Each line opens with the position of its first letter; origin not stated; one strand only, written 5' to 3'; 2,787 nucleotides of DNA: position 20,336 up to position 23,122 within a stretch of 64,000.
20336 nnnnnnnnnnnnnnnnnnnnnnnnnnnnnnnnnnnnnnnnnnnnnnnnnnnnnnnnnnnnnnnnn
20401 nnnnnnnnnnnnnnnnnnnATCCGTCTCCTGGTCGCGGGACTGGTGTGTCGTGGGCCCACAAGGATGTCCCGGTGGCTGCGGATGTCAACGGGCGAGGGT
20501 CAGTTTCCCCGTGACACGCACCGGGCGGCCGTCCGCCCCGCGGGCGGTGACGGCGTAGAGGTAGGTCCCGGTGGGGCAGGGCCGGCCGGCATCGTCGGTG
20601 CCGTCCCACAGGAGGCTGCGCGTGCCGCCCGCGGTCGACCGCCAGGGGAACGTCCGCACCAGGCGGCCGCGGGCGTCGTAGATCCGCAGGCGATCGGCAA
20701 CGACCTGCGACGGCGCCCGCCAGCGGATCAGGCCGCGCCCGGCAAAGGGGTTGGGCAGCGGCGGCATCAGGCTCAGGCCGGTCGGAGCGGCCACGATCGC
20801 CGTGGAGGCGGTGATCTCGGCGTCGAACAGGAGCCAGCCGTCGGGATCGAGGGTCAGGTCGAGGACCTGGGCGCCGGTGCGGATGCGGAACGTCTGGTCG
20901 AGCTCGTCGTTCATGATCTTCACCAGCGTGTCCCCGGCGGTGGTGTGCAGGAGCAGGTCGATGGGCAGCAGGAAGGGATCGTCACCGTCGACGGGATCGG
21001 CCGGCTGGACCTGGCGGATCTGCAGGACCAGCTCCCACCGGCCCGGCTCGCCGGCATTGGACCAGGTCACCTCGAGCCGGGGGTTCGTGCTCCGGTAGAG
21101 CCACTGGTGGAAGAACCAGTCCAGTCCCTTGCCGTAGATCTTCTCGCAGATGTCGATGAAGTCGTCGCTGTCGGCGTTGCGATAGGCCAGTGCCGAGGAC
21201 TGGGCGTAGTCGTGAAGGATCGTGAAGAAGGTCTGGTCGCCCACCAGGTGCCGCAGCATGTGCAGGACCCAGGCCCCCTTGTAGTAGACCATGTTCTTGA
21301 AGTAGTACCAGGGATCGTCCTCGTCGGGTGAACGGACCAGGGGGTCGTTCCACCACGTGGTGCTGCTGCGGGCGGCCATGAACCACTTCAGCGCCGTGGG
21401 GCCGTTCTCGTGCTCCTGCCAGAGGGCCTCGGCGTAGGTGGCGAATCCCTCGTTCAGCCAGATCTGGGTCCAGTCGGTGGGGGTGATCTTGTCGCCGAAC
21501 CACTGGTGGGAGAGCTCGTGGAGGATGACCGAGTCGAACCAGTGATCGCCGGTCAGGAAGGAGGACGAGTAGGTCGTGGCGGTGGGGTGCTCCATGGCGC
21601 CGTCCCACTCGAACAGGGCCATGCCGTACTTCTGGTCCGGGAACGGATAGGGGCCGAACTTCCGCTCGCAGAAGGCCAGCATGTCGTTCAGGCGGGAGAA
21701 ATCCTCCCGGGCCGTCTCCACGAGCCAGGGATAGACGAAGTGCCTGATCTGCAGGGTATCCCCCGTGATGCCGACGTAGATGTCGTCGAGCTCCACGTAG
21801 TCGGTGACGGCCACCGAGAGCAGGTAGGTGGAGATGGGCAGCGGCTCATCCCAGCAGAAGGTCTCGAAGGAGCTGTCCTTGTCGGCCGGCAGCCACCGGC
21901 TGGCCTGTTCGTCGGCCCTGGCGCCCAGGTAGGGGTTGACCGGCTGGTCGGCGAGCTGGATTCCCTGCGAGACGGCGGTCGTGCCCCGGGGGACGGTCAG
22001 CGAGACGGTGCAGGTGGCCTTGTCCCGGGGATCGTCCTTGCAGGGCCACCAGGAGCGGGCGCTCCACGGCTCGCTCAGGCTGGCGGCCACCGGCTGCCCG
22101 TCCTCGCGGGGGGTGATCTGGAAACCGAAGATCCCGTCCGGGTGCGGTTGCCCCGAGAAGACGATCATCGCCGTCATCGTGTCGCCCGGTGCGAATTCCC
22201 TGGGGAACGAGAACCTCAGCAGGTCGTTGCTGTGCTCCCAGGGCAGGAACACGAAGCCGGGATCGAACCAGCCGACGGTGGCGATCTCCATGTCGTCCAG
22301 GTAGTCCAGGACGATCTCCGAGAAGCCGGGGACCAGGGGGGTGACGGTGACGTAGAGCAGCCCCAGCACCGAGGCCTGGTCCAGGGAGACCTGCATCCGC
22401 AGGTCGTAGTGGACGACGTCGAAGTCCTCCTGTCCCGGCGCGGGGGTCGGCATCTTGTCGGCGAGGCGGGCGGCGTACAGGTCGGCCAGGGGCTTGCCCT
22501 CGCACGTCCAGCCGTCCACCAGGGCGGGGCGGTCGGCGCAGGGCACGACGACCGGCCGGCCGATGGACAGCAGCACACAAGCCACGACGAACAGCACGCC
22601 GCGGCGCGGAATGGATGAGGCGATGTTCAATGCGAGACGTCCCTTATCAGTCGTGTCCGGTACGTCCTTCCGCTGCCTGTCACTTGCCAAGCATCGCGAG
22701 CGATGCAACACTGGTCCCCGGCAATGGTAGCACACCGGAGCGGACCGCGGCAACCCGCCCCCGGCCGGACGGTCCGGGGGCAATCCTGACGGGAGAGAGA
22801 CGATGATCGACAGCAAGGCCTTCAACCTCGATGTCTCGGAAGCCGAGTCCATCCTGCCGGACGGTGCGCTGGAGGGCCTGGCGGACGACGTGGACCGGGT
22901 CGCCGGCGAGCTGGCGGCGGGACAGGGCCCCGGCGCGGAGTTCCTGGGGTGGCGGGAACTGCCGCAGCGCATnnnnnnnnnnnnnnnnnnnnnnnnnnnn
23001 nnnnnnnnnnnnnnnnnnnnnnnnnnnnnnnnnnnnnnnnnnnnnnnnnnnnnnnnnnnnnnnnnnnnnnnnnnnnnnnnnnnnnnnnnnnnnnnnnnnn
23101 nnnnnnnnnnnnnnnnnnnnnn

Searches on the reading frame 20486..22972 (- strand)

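Call 65: search_protein_families(library=ncbifam, proteins=[window:20486-22972:-], max_evalue=1e-10)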
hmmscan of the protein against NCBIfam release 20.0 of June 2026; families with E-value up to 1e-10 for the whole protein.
window:20486-22972:- (828 aa): 3 families
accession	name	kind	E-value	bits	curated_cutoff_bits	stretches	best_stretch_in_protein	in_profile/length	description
TIGR02412.1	pepN_strep_liv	equivalog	5.5e-31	107.7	591.2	1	300-630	124-444/832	aminopeptidase N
TIGR02411.1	leuko_A4_hydro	equivalog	4.2e-23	81.9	761.7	1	181-609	8-417/600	leukotriene-A(4) hydrolase/aminopeptidase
TIGR02414.1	pepN_proteo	equivalog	2.3e-17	62.4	718.2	1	373-690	169-498/868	aminopeptidase N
